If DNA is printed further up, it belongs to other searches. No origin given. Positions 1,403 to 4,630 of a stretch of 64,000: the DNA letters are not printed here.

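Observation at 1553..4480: Unusual architecture: N-terminal C4 zinc ribbon + unknown domain + 2 TM helices + VirD4/TraD-like ATPase, with no T4SS context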

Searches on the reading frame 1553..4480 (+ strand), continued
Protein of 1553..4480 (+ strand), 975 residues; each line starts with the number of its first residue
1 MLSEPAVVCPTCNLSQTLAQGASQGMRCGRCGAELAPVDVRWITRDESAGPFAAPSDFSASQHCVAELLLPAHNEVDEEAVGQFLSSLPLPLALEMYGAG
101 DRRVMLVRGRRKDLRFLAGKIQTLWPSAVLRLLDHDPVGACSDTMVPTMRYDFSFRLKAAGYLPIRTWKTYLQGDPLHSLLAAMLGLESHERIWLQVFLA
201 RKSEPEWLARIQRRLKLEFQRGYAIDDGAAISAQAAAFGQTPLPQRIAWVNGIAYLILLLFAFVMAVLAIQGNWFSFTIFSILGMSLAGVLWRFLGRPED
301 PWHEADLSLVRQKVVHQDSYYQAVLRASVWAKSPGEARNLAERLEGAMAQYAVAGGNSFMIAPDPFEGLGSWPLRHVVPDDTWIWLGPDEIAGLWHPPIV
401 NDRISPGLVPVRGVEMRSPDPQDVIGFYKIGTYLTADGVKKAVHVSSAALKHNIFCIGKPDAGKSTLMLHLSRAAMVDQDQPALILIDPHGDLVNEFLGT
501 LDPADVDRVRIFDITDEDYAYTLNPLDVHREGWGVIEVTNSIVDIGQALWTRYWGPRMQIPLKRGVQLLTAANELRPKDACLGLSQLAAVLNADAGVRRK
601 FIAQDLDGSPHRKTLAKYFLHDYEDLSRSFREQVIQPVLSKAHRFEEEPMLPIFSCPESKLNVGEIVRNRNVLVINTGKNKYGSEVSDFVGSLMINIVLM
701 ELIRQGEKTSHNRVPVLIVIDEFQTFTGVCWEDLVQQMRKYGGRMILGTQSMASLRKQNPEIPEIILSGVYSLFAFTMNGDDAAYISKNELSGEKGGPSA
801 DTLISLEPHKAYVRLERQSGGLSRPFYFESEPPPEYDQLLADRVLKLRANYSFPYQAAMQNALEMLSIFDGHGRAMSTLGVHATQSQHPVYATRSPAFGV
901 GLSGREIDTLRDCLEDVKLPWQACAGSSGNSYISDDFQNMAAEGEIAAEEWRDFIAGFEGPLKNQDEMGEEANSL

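Call 15: find_encoding_contigs(protein=P0039, flank=10000, max_places=2)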
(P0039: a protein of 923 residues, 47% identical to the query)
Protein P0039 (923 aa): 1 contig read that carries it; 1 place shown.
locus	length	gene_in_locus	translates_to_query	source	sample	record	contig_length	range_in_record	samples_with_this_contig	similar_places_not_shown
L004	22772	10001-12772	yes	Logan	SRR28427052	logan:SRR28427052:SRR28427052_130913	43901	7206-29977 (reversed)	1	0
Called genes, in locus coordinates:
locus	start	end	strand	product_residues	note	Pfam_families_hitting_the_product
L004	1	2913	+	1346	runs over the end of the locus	PF02384:N6_Mtase, PF20473:MmeI_Mtase (weak), PF07669:Eco57I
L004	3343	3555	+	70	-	-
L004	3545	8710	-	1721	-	PF20703:nSTAND1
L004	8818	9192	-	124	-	PF13560:HTH_31 (weak), PF01381:HTH_3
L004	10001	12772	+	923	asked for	PF01935:DUF87 (weak), PF02534:T4SS-DNA_transf, PF10412:TrwB_AAD_bind (faint)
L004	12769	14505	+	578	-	-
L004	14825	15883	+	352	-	-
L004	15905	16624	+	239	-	-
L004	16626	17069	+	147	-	PF02643:DUF192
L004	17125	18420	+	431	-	-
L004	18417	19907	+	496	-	PF02518:HATPase_c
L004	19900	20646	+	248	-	PF00072:Response_reg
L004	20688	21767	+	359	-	PF03796:DnaB_C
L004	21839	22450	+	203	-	-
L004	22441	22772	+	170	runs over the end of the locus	-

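Call 17: search_protein_families(library=padloc, proteins=[window:1553-4480:+, L002:6331-8061:+], max_evalue=0.01)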
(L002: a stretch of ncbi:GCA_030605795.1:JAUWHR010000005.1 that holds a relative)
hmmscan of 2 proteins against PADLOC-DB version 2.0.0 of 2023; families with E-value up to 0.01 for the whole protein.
window:1553-4480:+ (975 aa): 2 families
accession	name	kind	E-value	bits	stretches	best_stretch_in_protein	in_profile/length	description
PDLC04140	mad8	-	4.5e-10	37.5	1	449-779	25-254/314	mads_8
PDLC02685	DndH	-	0.00022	17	1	662-770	1509-1619/1678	DndH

L002:6331-8061:+ (576 aa): 0 families

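Call 18: search_protein_families(library=phrogs, proteins=[window:1553-4480:+, L002:6331-8061:+, L001:7439-9463:-], max_evalue=0.01)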
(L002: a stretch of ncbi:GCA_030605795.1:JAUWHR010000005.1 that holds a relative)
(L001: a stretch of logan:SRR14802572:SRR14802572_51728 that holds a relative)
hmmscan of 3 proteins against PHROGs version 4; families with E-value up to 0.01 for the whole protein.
window:1553-4480:+ (975 aa): 3 families
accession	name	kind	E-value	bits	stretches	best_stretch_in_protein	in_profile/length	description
phrog_5156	-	unknown function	6e-24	85.1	1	455-837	415-778/824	-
phrog_7035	-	unknown function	0.0004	19.8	0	670-756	448-543/969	-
phrog_2666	-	head and packaging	0.0077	15.9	0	708-788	415-495/555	terminase large subunit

L002:6331-8061:+ (576 aa): 0 families

L001:7439-9463:- (674 aa): 0 families

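Call 19: search_dna_similar(query=window:1553-4480:+, collection=phages, mode=protein, max_evalue=0.001)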
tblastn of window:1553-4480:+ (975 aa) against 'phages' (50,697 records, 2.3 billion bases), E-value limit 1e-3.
Records with a match: 1; places in all: 1; records where one place covers at least 80% of the query: 0.
Best place of each record, by identity: <60% 1.
By first word of the organism name: Microcystis 1.
By host as written in the record: Microcystis wesenbergii 1.
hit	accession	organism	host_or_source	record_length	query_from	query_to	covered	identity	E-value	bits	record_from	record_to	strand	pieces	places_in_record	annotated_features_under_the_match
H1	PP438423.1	Microcystis phage Mwe-JY31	Microcystis wesenbergii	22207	457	750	30%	20.3%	5e-4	50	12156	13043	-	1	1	hypothetical protein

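Call 20: search_dna_similar(query=window:1553-4480:+, collection=plasmids, mode=protein, max_evalue=0.001)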
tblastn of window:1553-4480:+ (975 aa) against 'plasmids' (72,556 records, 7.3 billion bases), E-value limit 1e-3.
Records with a match: 23; places in all: 23; records where one place covers at least 80% of the query: 0.
Best place of each record, by identity: <60% 23.
By first word of the organism name: Bacillus 7; Streptomyces 4; Embleya 2; Sulfolobus 2; Sulfitobacter 1; Niallia 1; Kitasatospora 1; Thermococcus 1; Rhodococcus 1; Agrobacterium 1; and 2 more.
By predicted mobility (MOB-suite, as given by PLSDB): non-mobilizable 18; conjugative 4; mobilizable 1.
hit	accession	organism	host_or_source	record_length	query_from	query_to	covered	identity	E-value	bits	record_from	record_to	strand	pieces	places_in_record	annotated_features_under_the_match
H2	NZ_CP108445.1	Streptomyces sp. NBC_01276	-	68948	306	755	46%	23.5%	2e-6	60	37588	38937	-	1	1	ATP/GTP-binding protein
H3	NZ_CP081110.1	Sulfitobacter mediterraneus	-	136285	333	815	50%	21.9%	2e-15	90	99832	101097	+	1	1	type IV secretion system DNA-binding domain-containing protein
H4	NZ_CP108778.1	Embleya sp. NBC_00896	-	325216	361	755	41%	26.1%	9e-18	97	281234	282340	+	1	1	type IV secretory system conjugative DNA transfer family protein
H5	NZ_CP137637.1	Niallia sp. XMNu-256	-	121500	325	816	50%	20.7%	6e-7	62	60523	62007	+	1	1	DUF87 domain-containing protein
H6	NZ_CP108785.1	Embleya sp. NBC_00888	-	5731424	359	755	41%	25.4%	9e-17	94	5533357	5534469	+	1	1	none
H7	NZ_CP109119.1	Streptomyces sp. NBC_01766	-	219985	372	782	42%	22.2%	4e-6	59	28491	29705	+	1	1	ATP/GTP-binding protein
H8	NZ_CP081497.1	Streptomyces sp. BHT-5-2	whole organism,plant soil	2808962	438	815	39%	24.1%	3e-15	89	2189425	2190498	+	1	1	none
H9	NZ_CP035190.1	Bacillus licheniformis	cell culture,food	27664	384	816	44%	20.8%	3e-5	56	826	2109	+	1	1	DUF87 domain-containing protein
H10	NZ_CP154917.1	Bacillus subtilis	-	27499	384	816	44%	20.8%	4e-5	56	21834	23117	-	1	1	DUF87 domain-containing protein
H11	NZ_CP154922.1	Bacillus subtilis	-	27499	384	816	44%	20.8%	4e-5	56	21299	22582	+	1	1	DUF87 domain-containing protein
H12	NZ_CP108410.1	Kitasatospora sp. NBC_01300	-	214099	385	750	38%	23.8%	5e-7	62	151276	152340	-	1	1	ATP/GTP-binding protein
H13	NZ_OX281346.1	Thermococcus nautili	-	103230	412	792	39%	22.8%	1e-10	74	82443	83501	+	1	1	ATP-binding protein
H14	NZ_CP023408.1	Streptomyces fungicidicus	Pig,cell culture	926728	431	782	36%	24.4%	3e-8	66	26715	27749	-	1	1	type IV secretion system DNA-binding domain-containing protein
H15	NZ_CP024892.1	Rhodococcus ruber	cell culture,activated sludge from ...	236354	450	824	38%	21.8%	2e-8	66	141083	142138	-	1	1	DUF87 domain-containing protein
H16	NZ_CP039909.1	Agrobacterium tumefaciens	-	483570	430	755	33%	24.4%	3e-4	53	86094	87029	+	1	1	DUF87 domain-containing protein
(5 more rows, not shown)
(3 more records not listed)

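Call 24: find_related_loci(query=A1, collection=genome_contigs, flank=10000)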
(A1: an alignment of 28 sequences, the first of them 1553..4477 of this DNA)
Query A1 (975 aa) in genome_contigs; peptide patterns used: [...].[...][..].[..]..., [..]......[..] (x = any residue, [..] = any of these).
138 stretches matched a pattern; 19 encode a relative of the query (tblastn E <= 1e-3); 19 distinct loci.
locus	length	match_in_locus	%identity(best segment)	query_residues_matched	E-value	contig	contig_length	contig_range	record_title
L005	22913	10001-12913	79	1-974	0e+0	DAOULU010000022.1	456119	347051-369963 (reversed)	MAG TPA_asm: Anaerolineales bacterium isolate W31_54 k127_306905, whole genome shotgun sequence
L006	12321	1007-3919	74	1-975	0e+0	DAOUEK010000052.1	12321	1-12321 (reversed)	MAG TPA_asm: Anaerolineales bacterium isolate N6_271 k139_410098, whole genome shotgun sequence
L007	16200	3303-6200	75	1-970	0e+0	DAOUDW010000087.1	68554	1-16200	MAG TPA_asm: Anaerolineales bacterium isolate N14_70 613460, whole genome shotgun sequence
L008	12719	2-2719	79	67-975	0e+0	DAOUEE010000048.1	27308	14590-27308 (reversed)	MAG TPA_asm: Anaerolineales bacterium isolate N4_180 k133_50309, whole genome shotgun sequence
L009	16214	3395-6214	60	1-949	0e+0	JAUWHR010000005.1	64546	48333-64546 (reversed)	MAG: Anaerolineae bacterium isolate CSMAG_2273 CSMAG_2273_k141_1946356_length_64546_cov_14.8509, whole genome shotgun se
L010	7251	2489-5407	57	1-975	0e+0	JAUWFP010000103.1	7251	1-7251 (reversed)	MAG: Anaerolineales bacterium isolate CSMAG_2219 CSMAG_2219_k141_1895594_length_7251_cov_8.0326, whole genome shotgun se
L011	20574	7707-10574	50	1-953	0e+0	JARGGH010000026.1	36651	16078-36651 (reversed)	MAG: Anaerolineales bacterium isolate C14-27 NODE_26_length_36651_cov_15.485728, whole genome shotgun sequence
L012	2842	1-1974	63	309-964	0e+0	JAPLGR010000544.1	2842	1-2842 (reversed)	MAG: Chloroflexota bacterium isolate LacPavin_0920_SED5_MAG_65_9b LacPavin_0920_SED5_scaffold_568262, whole genome shotg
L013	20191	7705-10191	48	65-894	0e+0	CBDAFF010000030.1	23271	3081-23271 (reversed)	MAG: uncultured Anaerolineales bacterium isolate MAG_101 genome assembly, contig: k141_232397, whole genome shotgun sequ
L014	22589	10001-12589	47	48-906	0e+0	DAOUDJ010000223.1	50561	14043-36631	MAG TPA_asm: Anaerolineales bacterium isolate M42_98 k117_747221, whole genome shotgun sequence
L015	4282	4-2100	53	226-921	0e+0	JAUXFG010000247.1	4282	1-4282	MAG: Candidatus Fermentibacteria bacterium isolate CSMAG_2897 CSMAG_2897_k117_7185646_length_4282_cov_36.9136, whole gen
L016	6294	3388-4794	27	384-850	5e-46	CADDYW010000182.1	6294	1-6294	Chloroflexi bacterium isolate 7 genome assembly, contig: NODE_9756_length_6294_cov_20.484514, whole genome shotgun seque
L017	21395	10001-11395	28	342-832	7e-30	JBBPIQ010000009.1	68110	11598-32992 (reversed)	MAG: Chloroflexota bacterium isolate BPF3-00-01_bin_2 NODE_9_length_68110_cov_36.965278, whole genome shotgun sequence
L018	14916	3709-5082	21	321-756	8e-12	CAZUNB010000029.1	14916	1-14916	MAG TPA_asm: uncultured Candidatus Saccharibacteria bacterium isolate SRP286056_co3_490 genome assembly, contig: NODE_42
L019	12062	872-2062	21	321-718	4e-10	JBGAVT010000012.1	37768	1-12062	MAG: Candidatus Saccharimonadales bacterium isolate MAG_MBR_AS.36 MBRAS-36_NODE_12_length_37768_cov_5.235335, whole geno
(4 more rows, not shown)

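Call 31: search_protein_families(library=pfam, proteins=[L017:6307-8766:+, L017:8666-11557:+, L017:11628-12608:+, L017:12320-13897:+, L017:14537-16420:+, L017:16308-16892:+, L017:16918-17469:+, L017:17462-19501:+, L017:5357-6214:+, L017:2045-4738:-], max_evalue=0.001)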
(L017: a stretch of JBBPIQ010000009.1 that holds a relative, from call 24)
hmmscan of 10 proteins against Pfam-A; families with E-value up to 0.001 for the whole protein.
L017:6307-8766:+ (819 aa): 4 families
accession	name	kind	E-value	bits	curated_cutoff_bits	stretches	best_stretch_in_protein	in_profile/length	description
PF19044.6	P-loop_TraG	-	2.4e-12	46.7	25.8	1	696-784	253-344/413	TraG P-loop domain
PF12846.13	AAA_10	-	3.7e-10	39.8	27.5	1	674-748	219-295/362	AAA-like domain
PF01935.23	DUF87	-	1.9e-09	38.4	23.2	1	470-529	9-72/220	Helicase HerA, central domain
PF11130.14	TraC_F_IV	-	4.1e-06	26.5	28.1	0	350-431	294-374/375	TraC protein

L017:8666-11557:+ (963 aa): 3 families
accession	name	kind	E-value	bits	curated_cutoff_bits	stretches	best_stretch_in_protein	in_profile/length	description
PF01935.23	DUF87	-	8.8e-06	26.4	23.2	1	537-651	8-120/220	Helicase HerA, central domain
PF10412.15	TrwB_AAD_bind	-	0.00024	20.5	20.5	0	547-596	11-60/387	Type IV secretion-system coupling protein DNA-binding domain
PF25199.1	nSTAND_NTPase5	-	0.0009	19.5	34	0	554-616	44-106/145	Novel STAND NTPase 5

L017:11628-12608:+ (326 aa): 1 family
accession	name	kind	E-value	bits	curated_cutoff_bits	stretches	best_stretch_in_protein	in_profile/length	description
PF13814.12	Replic_Relax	-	2.7e-19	70.4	25.3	1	47-232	1-181/191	Replication-relaxation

L017:12320-13897:+ (525 aa): 2 families
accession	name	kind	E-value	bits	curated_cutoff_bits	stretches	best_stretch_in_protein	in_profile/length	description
PF13240.11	Zn_Ribbon_1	-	0.00013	22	25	1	146-165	2-21/23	zinc-ribbon domain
PF12773.13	DZR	-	0.00048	20.7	27.3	1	146-165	1-20/45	Double zinc ribbon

L017:14537-16420:+ (627 aa): 1 family
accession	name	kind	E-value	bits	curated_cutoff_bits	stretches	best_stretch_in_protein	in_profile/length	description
PF00145.23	DNA_methylase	-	3.5e-42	145.4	22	1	23-352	2-323/324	C-5 cytosine-specific DNA methylase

L017:16308-16892:+ (194 aa): 1 family
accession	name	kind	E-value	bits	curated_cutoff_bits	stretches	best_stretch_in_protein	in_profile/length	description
PF03852.21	Vsr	-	4.5e-14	52.5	27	1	56-116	10-69/74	DNA mismatch endonuclease Vsr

L017:16918-17469:+ (183 aa): 1 family
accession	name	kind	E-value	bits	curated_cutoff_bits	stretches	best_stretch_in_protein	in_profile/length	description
PF09195.17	Endonuc-BglII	-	0.00071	19.8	26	1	61-178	46-163/163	Restriction endonuclease BglII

L017:17462-19501:+ (679 aa): 5 families
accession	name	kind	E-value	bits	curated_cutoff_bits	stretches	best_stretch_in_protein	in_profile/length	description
PF04851.21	ResIII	-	1.1e-21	77.9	22.5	1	252-416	2-164/164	Type III restriction enzyme, res subunit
PF00271.37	Helicase_C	-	3.5e-13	50.2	23.5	1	504-611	2-109/110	Helicase conserved C-terminal domain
PF00270.35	DEAD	-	3.2e-10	40.4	26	1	255-417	1-163/167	DEAD/DEAH box helicase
PF18766.7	SWI2_SNF2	-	3.2e-06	27.4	26.7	1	271-480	20-216/221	SWI2/SNF2 ATPase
PF13091.12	PLDc_2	-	2.4e-05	24.6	27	1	117-201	59-132/132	PLD-like domain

L017:5357-6214:+ (285 aa): 1 family
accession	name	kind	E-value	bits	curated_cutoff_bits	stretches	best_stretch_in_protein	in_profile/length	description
PF04610.19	TrbL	-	0.00085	19.6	25.9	1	94-235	56-190/215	TrbL/VirB6 plasmid conjugal transfer protein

L017:2045-4738:- (897 aa): 2 families
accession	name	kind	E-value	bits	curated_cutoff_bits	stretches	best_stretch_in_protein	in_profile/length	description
PF00330.25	Aconitase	-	1e-158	529.6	28.7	1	63-564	15-463/463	Aconitase family (aconitate hydratase)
PF00694.25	Aconitase_C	-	2.4e-38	131.8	22.8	1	695-820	3-129/131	Aconitase C-terminal domain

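Call 41: predict_structure(alignment_id=A1)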
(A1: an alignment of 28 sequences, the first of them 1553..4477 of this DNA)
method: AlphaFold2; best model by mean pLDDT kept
length: 975 residues; sequences in the alignment: 28
mean_pLDDT: 75.0   pTM: 0.69
mean pLDDT of the five models: 75.0, 72.5, 72.0, 70.0, 69.4
residues with pLDDT >= 90: 258; 70-90: 437; 50-70: 116; < 50: 164
segments of 3 or more residues with pLDDT < 50: 1-4, 38-61, 226-249, 400-415, 880-947, 949-951, 955-975
pLDDT, mean of each block of 10 residues (from residue 1): 56 71 81 63 36 36 78 64 84 90 86 87 78 80 67 89 82 70 84 92 86 78 48 37 43 71 83 82 78 59 72 83 92 88 90 84 79 66 86 75 33 57 90 81 93 90 93 94 93 94 93 94 90 84 80 71 90 90 90 87 90 90 83 80 88 93 92 94 89 89 77 86 67 78 87 67 56 91 87 78 90 89 87 95 95 95 85 62 33 29 29 33 30 29 39 46 33 29
secondary structure, 60 per line:
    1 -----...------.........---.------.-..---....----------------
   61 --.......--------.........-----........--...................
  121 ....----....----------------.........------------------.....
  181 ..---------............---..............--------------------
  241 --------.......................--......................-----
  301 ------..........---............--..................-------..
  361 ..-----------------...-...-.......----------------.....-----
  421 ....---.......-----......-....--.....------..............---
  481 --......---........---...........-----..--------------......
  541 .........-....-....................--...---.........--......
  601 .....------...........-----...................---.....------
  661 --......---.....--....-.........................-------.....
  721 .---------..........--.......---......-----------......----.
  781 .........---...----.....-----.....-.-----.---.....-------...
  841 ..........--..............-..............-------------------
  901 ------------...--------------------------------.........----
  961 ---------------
elements in order (helices of 4 or more, strands of 3 or more residues): E6-8 E15-17 H18-23 H41-44 E63-69 H78-86 E92-99 E102-110 H111-124 E129-132 E149-157 H176-182 E192-203 H207-220 H249-271 H274-295 H307-316 E320-331 H334-351 E359-362 E384-386 H388-394 H411-415 H421-424 E428-434 E440-445 H447-450 E453-457 H464-477 E483-488 H492-499 H503-508 E509-513 H535-549 H551-554 H556-575 H584-592 H595-605 H612-622 H628-646 H650-654 H663-668 E672-676 H679-682 H684-708 E716-721 H731-740 E743-749 H753-758 E770-775 H780-789 H800-804 E810-814 E826-830 H838-850 H855-866 H868-881 H948-956
